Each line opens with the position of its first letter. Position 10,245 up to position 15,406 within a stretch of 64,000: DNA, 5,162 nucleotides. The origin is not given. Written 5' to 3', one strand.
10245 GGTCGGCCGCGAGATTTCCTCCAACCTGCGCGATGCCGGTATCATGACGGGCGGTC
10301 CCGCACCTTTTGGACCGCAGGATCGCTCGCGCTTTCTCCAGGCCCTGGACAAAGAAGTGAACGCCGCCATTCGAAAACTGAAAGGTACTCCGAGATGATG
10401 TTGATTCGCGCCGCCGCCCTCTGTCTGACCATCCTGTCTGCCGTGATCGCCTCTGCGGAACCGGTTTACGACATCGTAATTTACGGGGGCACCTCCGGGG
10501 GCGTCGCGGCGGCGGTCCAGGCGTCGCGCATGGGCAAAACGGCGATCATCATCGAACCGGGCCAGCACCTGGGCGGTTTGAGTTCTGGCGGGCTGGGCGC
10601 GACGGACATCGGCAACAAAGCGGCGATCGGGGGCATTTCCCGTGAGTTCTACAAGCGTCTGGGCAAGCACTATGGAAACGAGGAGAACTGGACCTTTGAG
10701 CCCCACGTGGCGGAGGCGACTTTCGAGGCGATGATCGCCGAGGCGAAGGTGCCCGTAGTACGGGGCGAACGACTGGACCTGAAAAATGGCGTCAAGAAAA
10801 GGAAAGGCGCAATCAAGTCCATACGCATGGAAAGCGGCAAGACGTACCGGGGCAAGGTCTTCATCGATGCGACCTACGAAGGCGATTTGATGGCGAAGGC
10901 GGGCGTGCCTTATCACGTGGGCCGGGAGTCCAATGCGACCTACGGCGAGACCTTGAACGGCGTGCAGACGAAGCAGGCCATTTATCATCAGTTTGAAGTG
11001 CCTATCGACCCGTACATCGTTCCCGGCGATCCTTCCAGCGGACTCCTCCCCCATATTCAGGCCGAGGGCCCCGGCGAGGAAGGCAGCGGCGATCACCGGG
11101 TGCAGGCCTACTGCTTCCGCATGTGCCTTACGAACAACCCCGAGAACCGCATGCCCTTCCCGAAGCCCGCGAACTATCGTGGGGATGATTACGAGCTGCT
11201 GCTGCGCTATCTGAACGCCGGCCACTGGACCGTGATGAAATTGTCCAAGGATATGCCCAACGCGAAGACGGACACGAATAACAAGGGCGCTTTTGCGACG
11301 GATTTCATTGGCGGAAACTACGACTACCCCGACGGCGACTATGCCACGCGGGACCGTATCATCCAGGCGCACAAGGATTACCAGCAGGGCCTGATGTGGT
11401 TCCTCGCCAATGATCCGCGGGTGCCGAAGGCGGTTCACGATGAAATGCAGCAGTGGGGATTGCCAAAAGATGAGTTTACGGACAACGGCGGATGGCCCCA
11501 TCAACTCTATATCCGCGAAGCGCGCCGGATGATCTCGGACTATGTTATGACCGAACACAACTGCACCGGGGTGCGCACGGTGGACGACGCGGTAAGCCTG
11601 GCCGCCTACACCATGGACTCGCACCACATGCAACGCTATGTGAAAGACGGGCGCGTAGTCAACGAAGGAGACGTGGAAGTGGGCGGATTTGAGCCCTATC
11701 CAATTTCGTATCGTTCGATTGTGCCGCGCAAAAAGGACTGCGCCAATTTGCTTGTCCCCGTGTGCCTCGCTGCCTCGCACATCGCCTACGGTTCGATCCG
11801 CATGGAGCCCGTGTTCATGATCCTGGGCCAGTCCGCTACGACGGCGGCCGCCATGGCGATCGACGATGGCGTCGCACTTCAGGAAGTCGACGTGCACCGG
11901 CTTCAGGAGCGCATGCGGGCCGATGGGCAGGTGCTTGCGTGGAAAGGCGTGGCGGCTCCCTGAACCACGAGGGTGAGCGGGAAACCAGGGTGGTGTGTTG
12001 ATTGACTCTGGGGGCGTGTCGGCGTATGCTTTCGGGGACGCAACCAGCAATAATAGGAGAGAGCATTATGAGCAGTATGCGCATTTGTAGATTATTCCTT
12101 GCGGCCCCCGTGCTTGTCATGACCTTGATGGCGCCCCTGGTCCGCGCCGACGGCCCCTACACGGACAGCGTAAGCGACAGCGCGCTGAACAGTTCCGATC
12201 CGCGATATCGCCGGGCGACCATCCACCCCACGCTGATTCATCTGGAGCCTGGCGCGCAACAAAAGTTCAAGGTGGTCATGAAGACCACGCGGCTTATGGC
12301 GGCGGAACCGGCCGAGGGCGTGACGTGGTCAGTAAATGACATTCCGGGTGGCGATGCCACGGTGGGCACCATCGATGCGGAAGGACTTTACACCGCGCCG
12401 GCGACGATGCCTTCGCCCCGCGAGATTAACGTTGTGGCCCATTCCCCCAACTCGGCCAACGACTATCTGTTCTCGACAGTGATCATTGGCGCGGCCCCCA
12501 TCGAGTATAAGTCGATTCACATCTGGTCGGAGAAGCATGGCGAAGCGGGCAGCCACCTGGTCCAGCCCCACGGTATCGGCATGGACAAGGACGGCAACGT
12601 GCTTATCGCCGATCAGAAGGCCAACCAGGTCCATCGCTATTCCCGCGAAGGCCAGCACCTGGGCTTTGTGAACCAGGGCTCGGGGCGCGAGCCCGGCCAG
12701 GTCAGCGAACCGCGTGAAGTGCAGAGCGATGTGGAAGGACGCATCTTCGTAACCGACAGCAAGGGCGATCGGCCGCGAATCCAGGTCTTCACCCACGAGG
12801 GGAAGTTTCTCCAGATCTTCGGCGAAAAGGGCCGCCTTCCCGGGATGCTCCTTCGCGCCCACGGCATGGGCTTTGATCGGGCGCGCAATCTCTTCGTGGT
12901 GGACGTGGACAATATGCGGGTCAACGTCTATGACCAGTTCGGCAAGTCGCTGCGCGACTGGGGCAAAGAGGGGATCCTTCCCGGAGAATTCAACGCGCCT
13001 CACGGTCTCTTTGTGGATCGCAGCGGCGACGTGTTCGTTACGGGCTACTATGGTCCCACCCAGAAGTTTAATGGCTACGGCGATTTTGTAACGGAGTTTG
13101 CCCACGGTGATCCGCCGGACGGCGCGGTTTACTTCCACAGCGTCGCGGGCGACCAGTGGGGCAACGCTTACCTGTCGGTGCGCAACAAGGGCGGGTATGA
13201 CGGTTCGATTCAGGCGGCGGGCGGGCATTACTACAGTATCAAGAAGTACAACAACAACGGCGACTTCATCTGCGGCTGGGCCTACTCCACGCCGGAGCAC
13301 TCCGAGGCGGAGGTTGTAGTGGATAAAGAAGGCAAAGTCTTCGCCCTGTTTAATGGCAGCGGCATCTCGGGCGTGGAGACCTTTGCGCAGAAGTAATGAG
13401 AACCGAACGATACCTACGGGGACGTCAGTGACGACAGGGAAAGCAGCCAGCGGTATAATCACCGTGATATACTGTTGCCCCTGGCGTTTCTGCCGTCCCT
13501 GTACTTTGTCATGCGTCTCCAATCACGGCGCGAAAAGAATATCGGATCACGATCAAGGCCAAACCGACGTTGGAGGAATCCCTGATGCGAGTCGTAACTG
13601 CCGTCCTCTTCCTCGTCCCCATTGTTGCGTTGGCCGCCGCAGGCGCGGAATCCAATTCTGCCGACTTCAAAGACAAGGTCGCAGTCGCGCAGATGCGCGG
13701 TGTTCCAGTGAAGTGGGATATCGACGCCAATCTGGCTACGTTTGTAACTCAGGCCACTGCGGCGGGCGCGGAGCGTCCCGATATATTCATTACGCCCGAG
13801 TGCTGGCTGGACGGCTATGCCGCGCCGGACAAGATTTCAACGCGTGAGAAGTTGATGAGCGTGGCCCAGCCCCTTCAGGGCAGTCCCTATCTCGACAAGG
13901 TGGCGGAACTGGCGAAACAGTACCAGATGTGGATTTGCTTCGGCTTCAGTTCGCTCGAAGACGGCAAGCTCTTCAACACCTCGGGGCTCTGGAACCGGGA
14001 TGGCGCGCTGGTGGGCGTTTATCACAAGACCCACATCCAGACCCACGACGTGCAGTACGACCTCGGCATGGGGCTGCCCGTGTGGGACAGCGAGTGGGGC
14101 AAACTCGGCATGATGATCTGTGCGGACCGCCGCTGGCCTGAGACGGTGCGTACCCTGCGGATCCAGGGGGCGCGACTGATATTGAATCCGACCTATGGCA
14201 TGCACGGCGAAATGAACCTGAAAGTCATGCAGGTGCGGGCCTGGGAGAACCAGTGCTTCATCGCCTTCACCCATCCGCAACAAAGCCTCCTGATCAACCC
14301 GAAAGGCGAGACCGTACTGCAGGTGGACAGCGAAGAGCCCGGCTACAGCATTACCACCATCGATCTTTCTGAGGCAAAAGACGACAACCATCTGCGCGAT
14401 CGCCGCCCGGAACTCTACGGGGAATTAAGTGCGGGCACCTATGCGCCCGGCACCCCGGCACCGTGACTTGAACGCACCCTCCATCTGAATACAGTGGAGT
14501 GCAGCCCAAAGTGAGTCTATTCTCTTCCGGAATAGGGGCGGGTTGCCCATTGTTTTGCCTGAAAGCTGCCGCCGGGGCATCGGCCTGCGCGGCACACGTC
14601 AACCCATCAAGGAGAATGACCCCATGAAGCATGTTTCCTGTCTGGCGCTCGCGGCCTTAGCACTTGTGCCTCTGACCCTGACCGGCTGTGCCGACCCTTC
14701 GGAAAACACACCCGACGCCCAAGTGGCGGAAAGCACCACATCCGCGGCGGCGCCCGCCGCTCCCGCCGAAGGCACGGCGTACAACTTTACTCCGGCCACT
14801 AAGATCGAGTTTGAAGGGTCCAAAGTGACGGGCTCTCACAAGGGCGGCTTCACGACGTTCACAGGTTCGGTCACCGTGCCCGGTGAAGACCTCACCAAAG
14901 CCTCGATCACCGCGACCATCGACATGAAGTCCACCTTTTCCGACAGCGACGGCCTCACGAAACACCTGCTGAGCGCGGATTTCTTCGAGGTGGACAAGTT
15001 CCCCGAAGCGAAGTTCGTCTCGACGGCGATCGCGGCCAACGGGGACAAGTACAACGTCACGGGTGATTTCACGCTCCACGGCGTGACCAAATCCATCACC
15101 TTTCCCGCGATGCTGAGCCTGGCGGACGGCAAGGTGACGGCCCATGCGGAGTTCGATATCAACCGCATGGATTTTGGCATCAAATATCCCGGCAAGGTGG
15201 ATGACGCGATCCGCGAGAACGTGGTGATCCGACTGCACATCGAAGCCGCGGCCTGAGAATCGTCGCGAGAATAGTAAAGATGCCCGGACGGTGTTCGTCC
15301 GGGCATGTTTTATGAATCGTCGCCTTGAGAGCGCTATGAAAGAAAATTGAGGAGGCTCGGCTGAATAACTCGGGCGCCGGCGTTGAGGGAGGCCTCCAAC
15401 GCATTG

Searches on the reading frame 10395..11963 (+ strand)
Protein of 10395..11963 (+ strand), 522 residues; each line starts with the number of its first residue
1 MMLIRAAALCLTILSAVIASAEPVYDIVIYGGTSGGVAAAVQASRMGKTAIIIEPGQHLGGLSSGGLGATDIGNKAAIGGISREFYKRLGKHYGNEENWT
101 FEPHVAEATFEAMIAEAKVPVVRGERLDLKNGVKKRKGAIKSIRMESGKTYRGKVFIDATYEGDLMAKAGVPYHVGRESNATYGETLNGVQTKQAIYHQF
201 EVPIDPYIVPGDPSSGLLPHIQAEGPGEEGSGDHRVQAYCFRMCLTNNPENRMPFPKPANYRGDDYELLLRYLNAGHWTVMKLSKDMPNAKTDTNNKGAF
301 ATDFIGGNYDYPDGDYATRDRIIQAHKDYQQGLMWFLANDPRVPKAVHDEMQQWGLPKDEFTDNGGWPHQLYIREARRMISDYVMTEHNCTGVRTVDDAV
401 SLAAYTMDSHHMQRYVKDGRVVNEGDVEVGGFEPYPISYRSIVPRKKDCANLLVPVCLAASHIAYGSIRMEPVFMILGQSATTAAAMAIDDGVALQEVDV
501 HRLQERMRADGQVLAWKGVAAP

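Call 51: search_protein_families(library=pfam, proteins=[window:10395-11963:+], max_evalue=0.00001)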
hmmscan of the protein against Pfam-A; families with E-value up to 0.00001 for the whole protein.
window:10395-11963:+ (522 aa): 1 family
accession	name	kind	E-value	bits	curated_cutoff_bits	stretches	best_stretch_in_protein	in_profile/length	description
PF12831.13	FAD_oxidored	-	8.5e-114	381.5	27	1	26-507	1-416/416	FAD dependent oxidoreductase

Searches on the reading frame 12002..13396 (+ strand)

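Call 51: search_protein_families(library=pfam, proteins=[window:12002-13396:+], max_evalue=0.00001)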
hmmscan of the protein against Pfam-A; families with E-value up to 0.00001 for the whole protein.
window:12002-13396:+ (464 aa): 2 families
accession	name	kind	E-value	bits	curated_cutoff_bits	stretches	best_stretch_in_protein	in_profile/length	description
PF01436.27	NHL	-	2.8e-11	43.3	20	0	187-213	2-28/28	NHL repeat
PF06739.17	SBBP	-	4.4e-07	30.2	20.5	0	333-349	15-31/38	Beta-propeller repeat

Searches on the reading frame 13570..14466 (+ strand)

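Call 51: search_protein_families(library=pfam, proteins=[window:13570-14466:+], max_evalue=0.00001)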
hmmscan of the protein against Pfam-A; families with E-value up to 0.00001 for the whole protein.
window:13570-14466:+ (298 aa): 1 family
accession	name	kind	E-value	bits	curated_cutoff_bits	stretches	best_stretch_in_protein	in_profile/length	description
PF00795.27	CN_hydrolase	-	4.4e-39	134.8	23.2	1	36-270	1-252/256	Carbon-nitrogen hydrolase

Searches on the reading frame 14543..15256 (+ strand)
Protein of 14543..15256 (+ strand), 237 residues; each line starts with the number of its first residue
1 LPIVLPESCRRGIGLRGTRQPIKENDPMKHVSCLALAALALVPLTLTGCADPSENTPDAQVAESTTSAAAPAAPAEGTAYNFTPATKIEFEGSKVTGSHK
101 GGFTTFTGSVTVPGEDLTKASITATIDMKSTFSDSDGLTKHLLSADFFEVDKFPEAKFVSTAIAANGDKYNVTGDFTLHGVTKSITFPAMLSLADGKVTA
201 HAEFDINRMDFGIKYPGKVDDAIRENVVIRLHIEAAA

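Call 51: search_protein_families(library=pfam, proteins=[window:14543-15256:+], max_evalue=0.00001)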
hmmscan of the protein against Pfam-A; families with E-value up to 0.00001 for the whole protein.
window:14543-15256:+ (237 aa): 1 family
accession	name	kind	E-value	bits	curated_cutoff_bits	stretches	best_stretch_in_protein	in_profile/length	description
PF04264.18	YceI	-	7.7e-36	124.2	23.7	1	85-235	7-150/150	YceI-like domain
